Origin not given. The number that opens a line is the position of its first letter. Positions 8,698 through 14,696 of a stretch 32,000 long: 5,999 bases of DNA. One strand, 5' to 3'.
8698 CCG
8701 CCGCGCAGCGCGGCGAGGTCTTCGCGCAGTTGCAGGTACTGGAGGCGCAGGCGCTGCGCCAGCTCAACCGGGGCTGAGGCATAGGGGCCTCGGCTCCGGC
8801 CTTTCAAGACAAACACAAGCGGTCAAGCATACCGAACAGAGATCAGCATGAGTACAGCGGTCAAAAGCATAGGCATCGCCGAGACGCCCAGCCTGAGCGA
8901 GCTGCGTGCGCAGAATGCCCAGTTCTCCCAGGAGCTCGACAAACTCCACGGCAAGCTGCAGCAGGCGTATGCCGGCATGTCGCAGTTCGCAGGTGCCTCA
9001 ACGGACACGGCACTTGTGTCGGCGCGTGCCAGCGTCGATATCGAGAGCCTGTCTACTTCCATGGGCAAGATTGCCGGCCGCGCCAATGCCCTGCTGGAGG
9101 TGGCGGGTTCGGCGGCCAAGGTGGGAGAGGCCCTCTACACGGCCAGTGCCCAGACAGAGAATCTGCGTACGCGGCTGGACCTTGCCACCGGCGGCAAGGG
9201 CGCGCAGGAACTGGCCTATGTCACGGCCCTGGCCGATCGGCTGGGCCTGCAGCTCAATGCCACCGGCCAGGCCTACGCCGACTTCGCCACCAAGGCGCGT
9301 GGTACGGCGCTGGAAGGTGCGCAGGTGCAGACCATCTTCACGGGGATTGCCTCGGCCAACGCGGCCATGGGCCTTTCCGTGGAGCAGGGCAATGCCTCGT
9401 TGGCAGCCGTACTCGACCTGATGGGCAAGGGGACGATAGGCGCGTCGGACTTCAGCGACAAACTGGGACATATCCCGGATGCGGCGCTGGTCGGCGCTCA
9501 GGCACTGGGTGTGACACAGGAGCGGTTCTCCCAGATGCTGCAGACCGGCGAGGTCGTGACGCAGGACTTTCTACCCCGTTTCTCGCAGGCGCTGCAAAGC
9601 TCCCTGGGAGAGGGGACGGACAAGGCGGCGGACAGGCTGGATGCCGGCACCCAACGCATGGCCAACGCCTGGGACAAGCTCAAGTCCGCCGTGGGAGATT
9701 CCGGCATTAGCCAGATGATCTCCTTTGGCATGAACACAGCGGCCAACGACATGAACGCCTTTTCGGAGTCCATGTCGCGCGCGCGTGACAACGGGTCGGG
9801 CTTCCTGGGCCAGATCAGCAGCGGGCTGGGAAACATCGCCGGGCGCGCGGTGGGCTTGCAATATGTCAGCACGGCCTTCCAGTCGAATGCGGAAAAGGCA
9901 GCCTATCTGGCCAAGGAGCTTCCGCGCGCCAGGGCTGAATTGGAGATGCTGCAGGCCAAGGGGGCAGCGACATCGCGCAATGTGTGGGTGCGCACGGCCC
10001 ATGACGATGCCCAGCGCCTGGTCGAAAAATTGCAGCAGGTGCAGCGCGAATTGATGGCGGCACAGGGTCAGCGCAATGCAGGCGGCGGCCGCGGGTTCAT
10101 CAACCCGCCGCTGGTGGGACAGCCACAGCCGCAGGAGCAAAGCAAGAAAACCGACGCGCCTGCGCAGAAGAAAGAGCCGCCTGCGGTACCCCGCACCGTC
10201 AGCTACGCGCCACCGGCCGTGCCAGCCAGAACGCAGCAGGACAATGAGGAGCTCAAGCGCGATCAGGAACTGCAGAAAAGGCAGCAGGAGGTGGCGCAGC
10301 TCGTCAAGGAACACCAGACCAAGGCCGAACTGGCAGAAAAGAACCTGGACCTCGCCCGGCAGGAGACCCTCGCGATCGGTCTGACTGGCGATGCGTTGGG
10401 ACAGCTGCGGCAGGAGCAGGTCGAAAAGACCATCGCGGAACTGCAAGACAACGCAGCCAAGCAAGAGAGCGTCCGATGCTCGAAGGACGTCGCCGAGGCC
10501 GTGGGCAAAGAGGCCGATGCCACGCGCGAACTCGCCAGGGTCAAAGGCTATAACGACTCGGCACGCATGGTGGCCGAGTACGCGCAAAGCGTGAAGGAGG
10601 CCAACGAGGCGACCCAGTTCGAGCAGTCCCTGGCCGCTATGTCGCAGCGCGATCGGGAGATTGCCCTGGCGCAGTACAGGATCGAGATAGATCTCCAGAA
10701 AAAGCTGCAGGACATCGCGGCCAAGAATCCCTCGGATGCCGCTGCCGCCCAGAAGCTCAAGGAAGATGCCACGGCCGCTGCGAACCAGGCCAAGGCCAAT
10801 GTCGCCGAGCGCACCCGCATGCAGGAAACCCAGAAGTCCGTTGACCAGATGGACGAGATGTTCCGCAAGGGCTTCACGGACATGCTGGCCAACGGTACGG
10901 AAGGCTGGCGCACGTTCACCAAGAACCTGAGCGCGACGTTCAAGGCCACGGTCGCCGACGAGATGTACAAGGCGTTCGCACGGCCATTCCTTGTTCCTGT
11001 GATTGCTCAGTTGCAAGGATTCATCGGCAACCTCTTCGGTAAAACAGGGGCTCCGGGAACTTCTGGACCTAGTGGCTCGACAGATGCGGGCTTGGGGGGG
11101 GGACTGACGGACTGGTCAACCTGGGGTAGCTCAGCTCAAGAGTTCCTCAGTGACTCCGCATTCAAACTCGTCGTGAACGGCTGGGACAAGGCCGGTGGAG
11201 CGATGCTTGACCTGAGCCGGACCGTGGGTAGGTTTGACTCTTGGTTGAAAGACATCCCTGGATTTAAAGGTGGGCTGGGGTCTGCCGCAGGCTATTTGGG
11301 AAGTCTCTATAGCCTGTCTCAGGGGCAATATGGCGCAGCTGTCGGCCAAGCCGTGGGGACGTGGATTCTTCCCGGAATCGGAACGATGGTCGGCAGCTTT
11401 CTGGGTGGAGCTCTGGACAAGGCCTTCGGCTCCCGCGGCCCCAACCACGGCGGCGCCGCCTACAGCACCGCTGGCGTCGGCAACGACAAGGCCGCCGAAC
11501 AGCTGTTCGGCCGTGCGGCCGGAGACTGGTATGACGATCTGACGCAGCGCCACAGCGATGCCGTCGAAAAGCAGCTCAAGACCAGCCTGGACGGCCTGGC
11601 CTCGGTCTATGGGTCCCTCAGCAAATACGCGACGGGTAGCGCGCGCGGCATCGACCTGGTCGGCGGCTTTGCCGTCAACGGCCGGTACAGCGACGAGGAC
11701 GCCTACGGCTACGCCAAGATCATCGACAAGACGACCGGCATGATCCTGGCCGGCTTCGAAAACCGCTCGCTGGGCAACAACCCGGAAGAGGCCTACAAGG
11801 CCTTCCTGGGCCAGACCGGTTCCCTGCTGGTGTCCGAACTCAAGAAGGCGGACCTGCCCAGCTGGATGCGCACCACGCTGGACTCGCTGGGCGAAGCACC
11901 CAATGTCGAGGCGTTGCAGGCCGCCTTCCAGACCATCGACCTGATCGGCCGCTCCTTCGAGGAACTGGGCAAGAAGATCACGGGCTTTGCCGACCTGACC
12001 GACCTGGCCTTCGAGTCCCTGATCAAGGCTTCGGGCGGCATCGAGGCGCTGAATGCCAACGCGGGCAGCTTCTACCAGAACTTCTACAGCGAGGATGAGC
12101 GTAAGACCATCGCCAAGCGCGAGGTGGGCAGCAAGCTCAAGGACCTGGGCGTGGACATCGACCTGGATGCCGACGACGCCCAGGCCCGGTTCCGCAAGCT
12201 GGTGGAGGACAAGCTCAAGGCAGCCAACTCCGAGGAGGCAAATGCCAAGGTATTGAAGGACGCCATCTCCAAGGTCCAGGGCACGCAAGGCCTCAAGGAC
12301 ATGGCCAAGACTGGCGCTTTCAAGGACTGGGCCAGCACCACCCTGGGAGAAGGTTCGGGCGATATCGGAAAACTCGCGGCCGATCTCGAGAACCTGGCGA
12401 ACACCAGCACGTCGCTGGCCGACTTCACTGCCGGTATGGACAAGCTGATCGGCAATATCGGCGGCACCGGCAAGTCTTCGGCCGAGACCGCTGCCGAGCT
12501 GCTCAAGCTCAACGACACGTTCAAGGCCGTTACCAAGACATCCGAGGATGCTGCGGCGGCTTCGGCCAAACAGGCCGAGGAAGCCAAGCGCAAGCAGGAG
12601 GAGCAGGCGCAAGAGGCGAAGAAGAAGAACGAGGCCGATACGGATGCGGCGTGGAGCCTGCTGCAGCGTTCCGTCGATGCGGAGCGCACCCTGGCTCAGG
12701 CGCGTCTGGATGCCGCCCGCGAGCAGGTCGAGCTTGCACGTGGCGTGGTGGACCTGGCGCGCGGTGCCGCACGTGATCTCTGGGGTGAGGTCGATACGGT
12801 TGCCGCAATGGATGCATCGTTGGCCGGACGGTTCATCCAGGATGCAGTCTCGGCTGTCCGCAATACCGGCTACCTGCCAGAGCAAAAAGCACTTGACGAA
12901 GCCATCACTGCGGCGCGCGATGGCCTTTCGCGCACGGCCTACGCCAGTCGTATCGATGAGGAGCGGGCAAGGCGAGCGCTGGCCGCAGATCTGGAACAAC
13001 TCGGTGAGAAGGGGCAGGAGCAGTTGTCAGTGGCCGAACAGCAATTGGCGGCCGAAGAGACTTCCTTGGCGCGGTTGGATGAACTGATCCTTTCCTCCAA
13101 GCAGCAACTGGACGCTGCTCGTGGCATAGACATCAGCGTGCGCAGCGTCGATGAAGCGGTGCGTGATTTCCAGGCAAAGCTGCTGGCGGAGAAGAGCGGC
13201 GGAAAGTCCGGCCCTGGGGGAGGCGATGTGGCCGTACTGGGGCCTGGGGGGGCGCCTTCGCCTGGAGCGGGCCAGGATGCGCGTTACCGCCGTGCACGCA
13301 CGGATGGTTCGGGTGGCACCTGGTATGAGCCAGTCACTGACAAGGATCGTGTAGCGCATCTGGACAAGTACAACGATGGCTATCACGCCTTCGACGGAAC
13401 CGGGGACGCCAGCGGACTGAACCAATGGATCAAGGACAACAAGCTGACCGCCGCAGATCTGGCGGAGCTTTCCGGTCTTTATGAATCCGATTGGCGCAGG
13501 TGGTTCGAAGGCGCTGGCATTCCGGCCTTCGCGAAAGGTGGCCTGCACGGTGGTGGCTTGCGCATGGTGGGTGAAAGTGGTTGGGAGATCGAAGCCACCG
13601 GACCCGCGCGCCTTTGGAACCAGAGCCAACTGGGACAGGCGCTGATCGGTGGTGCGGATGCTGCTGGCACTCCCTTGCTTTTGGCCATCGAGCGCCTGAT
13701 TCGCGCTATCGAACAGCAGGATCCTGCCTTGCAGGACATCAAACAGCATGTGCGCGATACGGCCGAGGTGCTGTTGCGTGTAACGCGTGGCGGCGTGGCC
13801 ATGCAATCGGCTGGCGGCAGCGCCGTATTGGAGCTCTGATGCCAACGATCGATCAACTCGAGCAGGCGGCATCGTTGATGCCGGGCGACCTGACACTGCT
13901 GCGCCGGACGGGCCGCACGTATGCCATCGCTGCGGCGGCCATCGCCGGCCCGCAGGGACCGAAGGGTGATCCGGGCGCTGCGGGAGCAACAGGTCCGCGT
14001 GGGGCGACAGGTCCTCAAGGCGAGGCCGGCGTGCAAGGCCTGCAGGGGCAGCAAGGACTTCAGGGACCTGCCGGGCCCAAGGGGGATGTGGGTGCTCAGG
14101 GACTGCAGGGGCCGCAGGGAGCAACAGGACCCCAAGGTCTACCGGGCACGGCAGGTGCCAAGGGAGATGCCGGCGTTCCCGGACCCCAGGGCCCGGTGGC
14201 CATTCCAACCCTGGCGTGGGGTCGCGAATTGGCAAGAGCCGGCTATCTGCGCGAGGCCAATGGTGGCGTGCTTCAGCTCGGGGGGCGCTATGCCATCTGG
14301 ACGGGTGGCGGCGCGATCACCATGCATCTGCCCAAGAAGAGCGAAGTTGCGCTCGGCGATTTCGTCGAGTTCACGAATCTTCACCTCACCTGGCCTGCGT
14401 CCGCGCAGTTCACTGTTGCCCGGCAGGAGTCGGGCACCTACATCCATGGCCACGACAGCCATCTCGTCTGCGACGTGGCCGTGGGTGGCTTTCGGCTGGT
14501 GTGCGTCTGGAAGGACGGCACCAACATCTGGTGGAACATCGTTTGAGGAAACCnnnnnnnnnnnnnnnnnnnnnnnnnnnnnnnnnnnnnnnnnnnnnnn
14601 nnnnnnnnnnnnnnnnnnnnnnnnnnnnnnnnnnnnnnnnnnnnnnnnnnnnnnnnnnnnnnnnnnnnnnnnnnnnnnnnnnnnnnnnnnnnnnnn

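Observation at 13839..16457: Unorthodox minimal tail tip: four small ORFs replace the usual Dit/Tal or M-L-K-I-J module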

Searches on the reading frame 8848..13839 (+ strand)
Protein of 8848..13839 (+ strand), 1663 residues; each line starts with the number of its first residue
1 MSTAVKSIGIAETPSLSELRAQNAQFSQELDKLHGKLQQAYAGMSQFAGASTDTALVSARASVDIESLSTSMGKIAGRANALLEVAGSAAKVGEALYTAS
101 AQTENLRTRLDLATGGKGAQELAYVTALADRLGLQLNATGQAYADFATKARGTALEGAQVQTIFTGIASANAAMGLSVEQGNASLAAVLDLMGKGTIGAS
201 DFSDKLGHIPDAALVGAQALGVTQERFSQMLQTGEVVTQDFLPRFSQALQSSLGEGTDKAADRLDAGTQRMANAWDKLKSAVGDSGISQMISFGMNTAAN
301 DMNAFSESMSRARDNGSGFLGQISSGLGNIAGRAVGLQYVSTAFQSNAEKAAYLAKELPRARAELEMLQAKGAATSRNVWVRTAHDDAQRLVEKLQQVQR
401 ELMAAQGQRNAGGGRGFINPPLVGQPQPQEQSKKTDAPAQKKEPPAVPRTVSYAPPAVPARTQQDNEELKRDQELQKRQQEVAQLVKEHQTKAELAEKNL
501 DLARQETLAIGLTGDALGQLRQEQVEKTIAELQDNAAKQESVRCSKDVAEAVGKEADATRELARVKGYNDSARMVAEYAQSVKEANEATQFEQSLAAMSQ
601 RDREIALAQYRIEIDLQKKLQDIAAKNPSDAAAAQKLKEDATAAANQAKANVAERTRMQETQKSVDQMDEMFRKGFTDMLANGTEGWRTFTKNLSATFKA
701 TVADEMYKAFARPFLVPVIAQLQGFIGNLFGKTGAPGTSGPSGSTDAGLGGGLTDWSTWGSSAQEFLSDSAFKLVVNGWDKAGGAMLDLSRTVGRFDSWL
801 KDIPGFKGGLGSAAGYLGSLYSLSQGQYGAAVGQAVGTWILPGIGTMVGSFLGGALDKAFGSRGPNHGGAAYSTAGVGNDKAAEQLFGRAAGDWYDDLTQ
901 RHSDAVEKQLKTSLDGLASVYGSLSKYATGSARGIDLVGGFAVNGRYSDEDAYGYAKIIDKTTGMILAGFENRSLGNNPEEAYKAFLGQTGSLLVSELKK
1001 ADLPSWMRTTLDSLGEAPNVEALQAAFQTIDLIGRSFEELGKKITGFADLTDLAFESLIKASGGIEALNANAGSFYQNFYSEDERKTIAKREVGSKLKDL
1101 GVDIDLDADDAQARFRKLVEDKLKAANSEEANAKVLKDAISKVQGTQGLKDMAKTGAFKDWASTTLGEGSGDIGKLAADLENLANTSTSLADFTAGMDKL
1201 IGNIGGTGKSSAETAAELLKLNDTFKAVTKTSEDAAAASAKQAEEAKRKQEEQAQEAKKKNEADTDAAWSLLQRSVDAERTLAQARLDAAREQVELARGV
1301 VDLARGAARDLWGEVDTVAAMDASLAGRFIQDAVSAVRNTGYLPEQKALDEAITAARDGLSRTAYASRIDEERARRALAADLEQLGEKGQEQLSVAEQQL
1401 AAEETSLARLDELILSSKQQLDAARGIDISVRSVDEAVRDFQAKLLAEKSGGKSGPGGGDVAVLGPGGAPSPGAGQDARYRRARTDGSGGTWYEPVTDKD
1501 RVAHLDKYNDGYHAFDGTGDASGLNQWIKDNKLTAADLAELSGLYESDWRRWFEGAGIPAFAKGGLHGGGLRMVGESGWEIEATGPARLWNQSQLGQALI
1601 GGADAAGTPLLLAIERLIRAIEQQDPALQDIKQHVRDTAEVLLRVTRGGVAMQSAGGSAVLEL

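Call 5: search_protein_families(library=pfam, max_evalue=0.1, proteins=[window:8848-13839:+])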
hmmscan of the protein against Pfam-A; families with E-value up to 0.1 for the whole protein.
window:8848-13839:+ (1663 aa): 1 family
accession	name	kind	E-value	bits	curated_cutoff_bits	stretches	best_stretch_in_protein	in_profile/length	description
PF20155.4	TMP_3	-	2e-19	70.5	41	1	96-282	3-190/192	Tape measure protein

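Call 6: search_protein_families(library=phrogs, max_evalue=0.1, proteins=[window:8848-13839:+])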
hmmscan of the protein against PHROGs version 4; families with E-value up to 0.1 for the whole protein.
window:8848-13839:+ (1663 aa): 7 families
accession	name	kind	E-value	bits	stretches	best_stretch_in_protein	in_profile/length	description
phrog_25966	-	tail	9.7e-82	276.2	3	1199-1564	1174-1563/1651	tail length tape measure protein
phrog_2335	-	tail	3e-19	69.5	1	17-312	422-718/1536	tail length tape measure protein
phrog_9807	-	tail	2.1e-18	66.2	1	94-292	329-536/1972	tail length tape measure protein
phrog_18891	-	tail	7.3e-17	61.5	1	23-301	207-476/1191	tail length tape measure protein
phrog_33615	-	unknown function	8.5e-14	51.2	1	63-274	248-465/1395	-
phrog_339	-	tail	1.3e-05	24.6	1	19-405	13-368/1123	tail length tape measure protein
phrog_1107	-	tail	6.6e-05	22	1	17-410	140-495/1252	tail length tape measure protein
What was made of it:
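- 8848..13839 (+): Tape measure protein (1663 aa). Pfam TMP_3 E 2e-19; PHROG 25966 E 1e-81 (calls 5, 6).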

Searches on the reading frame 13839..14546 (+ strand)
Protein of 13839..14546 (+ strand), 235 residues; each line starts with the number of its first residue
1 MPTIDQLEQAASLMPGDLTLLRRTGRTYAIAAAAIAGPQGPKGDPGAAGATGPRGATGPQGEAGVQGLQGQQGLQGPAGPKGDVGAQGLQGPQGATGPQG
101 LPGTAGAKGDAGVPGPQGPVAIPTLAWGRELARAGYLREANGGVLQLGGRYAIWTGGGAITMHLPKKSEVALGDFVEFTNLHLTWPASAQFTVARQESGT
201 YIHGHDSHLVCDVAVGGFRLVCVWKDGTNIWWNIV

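Call 5: search_protein_families(library=pfam, max_evalue=0.1, proteins=[window:13839-14546:+])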
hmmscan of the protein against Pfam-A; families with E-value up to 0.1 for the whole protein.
window:13839-14546:+ (235 aa): 1 family
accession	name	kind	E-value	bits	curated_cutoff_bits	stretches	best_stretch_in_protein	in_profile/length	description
PF01391.23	Collagen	-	1.6e-15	57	27.2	2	64-119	1-56/60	Collagen triple helix repeat (20 copies)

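Call 6: search_protein_families(library=phrogs, max_evalue=0.1, proteins=[window:13839-14546:+])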
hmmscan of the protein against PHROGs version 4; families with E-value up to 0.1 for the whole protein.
window:13839-14546:+ (235 aa): 46 families (the best 25 are shown)
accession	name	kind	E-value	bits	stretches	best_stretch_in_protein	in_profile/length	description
phrog_6320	-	tail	1.2e-22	81.6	1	32-119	81-171/745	tail fiber protein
phrog_5073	-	tail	3.9e-21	76.7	1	33-118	257-345/519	tail fiber protein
phrog_819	-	tail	8.4e-21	74.9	1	36-119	507-590/1024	tail protein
phrog_8745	-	tail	4.4e-16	58.4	1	36-119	1385-1468/1803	tail fiber protein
phrog_366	-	tail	6e-13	50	1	31-114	303-386/474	tail fiber protein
phrog_32123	-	unknown function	3.9e-12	46.2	1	35-119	219-303/532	-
phrog_1806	-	tail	1e-11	45.7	1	28-118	130-218/276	collagen like minor tail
phrog_28263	-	tail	1.5e-11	43.4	1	15-122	651-758/1400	tail fiber protein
phrog_10972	-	tail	2.7e-11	44.5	3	56-100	164-208/343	tail fiber protein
phrog_30509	-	tail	3.1e-11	43.9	2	40-118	36-114/254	collagen like minor tail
phrog_26246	-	tail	2.4e-10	41.1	1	33-118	100-185/329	tail protein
phrog_18350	-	tail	2.5e-10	41.5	2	30-73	153-196/253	tail fiber protein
phrog_29268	-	unknown function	4.1e-10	39.4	1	31-122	409-500/653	-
phrog_3420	-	unknown function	8.5e-10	37.8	1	20-120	214-321/929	-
phrog_1658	-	unknown function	1.4e-09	39.1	2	64-119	43-98/239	-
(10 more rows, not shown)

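Call 25: search_protein_families(library=ncbifam, max_evalue=0.01, proteins=[window:13839-14546:+])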
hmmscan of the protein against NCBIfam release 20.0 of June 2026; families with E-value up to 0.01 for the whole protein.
window:13839-14546:+ (235 aa): 3 families
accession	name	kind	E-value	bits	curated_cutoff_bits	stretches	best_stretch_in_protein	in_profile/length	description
NF038329.2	gly_rich_SclB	equivalog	5.6e-16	58.5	325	1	34-119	129-214/442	LPXTG-anchored collagen-like adhesin Scl2/SclB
NF046116.1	adhesin_Lcl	equivalog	7.2e-15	54.5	500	1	36-118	56-201/431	collagen-like adhesin Lcl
NF038330.1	adhesin_SclA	exception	3e-14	53.5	400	1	35-120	130-215/405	LPXTG-anchored collagen-like adhesin Scl1/SclA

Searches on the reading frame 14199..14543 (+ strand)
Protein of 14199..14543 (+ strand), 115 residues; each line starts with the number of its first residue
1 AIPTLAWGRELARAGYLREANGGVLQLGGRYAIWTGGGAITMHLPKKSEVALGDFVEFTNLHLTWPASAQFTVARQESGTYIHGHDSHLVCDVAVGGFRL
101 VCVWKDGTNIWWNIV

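Call 56: search_solved_structures(query=window:14199-14543:+, max_evalue=10)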
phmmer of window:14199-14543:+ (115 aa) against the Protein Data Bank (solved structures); distinct sequences matched with E-value up to 10: 0.

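Call 63: search_protein_families(library=pfam, max_evalue=5, proteins=[window:14199-14543:+])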
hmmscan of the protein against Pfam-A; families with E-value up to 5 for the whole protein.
window:14199-14543:+ (115 aa): 0 families
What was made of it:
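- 13839..14546 (+): g1: collagen-like fibre protein. It has a 36-aa N-terminus, 28 G-X-Y triplets and a 115-aa C-terminal globular domain of unknown fold. The C-terminal domain has no PDB or Pfam hit (calls 56, 63).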
